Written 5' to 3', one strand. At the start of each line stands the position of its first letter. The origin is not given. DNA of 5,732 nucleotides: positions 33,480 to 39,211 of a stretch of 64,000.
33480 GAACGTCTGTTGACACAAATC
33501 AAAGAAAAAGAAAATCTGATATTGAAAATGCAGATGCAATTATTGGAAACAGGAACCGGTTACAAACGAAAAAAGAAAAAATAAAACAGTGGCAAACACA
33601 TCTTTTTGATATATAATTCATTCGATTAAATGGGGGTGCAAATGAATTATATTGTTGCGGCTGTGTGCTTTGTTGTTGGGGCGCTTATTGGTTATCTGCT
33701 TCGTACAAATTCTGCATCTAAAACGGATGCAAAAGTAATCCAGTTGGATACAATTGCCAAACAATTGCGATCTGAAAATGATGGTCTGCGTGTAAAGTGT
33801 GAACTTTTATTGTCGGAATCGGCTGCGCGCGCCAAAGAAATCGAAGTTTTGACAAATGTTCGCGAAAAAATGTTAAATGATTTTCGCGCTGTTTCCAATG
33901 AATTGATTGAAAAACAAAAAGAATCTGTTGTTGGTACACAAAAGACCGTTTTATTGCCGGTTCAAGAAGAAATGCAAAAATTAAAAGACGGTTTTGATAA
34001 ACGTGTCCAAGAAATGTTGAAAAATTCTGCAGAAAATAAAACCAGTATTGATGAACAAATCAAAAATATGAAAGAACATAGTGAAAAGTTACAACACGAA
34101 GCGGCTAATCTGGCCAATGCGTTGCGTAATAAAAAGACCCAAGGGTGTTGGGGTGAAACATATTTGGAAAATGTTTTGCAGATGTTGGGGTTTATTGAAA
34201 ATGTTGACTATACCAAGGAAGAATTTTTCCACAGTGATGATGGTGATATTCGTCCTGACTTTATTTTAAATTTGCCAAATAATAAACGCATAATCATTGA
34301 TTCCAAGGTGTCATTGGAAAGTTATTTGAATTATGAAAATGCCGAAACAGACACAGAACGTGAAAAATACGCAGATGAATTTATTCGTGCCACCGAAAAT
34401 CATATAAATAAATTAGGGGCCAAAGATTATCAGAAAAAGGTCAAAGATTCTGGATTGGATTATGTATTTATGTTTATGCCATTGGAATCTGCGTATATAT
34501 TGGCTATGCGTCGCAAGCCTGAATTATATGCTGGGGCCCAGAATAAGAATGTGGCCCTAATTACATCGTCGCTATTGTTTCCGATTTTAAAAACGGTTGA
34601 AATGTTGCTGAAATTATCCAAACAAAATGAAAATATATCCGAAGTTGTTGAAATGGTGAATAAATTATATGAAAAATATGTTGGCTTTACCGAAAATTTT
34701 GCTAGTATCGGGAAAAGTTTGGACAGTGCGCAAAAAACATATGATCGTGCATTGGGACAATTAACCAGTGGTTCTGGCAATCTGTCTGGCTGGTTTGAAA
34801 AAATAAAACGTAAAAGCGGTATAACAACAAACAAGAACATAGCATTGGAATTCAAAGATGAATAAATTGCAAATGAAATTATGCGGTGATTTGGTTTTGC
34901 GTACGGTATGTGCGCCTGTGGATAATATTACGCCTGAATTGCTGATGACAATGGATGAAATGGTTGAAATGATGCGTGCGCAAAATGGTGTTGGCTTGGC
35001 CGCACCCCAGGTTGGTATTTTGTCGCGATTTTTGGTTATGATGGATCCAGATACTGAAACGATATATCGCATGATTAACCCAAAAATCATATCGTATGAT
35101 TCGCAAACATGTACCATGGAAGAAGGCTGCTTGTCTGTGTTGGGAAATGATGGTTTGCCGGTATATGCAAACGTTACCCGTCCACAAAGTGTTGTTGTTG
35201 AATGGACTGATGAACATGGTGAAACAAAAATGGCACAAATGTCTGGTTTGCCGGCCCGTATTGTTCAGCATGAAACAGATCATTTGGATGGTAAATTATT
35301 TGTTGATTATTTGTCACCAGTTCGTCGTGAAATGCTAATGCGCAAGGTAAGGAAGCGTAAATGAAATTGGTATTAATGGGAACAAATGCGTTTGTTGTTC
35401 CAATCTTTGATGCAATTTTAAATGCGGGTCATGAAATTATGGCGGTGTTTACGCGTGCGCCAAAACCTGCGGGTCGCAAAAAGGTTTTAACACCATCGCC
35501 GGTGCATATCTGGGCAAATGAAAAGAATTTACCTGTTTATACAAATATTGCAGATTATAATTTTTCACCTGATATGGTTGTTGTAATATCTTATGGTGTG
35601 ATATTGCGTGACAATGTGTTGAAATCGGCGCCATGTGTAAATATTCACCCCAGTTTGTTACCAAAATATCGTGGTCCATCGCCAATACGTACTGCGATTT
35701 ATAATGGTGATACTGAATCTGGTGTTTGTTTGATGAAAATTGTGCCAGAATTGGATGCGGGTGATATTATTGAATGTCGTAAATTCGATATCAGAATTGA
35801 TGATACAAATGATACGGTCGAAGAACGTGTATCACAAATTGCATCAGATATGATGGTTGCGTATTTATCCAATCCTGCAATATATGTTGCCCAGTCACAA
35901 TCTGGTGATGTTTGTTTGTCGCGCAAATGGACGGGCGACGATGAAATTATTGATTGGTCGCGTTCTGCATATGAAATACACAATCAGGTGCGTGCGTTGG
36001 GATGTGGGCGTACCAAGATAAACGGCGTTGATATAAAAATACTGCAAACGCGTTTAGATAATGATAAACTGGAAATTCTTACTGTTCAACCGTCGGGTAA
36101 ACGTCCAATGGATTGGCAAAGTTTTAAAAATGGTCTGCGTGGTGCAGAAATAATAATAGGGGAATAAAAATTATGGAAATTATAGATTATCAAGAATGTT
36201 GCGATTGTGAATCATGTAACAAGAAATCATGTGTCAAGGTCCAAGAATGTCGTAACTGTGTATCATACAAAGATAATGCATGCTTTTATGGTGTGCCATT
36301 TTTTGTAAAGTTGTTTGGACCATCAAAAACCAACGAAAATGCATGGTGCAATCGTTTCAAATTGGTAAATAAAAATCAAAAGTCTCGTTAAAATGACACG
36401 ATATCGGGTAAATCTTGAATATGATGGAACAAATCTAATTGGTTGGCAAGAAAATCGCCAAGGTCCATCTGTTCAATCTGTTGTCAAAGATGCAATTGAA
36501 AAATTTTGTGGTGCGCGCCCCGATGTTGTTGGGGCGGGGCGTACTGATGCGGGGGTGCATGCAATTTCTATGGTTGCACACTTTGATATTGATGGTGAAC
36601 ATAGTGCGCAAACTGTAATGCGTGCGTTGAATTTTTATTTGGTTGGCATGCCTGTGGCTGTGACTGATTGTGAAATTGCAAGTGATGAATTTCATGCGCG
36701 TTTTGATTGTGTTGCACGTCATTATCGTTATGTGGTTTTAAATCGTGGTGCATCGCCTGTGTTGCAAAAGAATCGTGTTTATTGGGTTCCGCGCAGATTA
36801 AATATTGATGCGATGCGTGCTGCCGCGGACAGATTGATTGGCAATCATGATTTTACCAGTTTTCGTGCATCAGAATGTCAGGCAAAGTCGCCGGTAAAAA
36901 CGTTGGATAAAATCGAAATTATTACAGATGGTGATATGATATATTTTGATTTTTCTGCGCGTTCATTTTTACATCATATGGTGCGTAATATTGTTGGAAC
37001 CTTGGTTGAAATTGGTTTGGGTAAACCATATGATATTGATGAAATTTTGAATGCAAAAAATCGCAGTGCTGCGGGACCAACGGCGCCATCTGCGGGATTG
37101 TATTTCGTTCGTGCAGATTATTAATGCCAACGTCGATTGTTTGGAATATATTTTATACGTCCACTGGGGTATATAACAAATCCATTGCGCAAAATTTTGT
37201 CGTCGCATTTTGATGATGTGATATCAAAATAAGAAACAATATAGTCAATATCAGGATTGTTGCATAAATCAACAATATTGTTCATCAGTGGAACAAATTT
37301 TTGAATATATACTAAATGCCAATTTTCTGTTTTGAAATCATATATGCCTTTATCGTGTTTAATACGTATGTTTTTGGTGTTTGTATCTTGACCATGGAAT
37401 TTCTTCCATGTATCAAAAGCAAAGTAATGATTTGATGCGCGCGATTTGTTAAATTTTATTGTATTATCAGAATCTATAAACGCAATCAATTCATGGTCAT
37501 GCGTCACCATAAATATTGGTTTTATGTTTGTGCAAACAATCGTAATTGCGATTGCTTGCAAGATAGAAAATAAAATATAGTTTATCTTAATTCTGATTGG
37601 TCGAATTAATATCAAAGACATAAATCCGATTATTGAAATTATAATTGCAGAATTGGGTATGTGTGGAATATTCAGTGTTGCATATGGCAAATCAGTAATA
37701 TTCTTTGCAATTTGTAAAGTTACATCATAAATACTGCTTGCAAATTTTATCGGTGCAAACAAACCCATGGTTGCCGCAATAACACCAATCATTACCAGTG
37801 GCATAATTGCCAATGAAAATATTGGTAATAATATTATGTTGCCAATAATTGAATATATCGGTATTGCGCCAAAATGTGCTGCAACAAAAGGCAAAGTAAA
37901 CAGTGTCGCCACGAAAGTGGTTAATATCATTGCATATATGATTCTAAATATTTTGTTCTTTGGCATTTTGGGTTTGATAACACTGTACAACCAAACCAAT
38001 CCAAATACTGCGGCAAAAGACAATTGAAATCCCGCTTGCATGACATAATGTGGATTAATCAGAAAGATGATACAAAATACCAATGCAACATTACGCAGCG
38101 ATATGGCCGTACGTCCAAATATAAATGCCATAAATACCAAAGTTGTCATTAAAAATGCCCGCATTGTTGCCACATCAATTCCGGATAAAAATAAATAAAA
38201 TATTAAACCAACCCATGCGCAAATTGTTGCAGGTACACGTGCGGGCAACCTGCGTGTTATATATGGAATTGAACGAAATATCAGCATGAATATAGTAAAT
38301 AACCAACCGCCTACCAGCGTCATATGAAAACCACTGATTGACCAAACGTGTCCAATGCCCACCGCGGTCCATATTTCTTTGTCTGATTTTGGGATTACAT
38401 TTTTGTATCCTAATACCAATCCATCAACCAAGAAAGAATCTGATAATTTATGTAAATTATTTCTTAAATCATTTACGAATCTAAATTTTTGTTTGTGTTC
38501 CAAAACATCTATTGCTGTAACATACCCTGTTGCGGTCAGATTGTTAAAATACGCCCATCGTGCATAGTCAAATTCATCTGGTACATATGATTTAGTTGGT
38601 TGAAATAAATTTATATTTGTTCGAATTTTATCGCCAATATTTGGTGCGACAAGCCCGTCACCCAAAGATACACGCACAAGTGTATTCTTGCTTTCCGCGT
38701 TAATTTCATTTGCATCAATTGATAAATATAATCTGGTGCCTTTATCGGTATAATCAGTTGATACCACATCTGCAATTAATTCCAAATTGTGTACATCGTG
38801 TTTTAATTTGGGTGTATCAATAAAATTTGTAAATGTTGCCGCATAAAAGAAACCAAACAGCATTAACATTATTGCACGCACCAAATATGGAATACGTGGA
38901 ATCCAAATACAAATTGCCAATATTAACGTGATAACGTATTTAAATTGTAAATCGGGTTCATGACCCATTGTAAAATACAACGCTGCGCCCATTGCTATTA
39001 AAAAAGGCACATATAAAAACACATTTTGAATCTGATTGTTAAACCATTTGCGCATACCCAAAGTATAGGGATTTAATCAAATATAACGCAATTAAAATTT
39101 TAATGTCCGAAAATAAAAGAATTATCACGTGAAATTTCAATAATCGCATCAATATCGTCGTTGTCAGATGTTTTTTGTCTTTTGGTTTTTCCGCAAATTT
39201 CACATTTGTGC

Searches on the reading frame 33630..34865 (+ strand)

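Call 19: search_protein_families(library=pfam, proteins=[window:33630-34865:+], max_evalue=0.01)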
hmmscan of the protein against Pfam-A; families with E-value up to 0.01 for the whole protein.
window:33630-34865:+ (411 aa): 2 families
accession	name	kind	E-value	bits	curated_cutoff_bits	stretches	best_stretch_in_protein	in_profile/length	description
PF02646.22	RmuC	-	5.3e-84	282.2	26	1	110-400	9-288/291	RmuC family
PF04108.17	ATG17_like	-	0.0054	16.7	43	0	79-189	115-203/355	Autophagy protein ATG17-like domain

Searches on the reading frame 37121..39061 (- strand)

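Call 18: search_protein_families(library=pfam, proteins=[window:37121-39061:-], max_evalue=0.01)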
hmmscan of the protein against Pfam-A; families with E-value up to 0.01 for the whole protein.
window:37121-39061:- (646 aa): 2 families
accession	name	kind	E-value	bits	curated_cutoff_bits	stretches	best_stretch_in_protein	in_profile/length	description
PF03772.21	Competence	-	1.3e-52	179.3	23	1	215-486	1-266/270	Competence protein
PF13567.11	DUF4131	-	3.8e-13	49.9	31.6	1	44-186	15-164/165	Domain of unknown function (DUF4131)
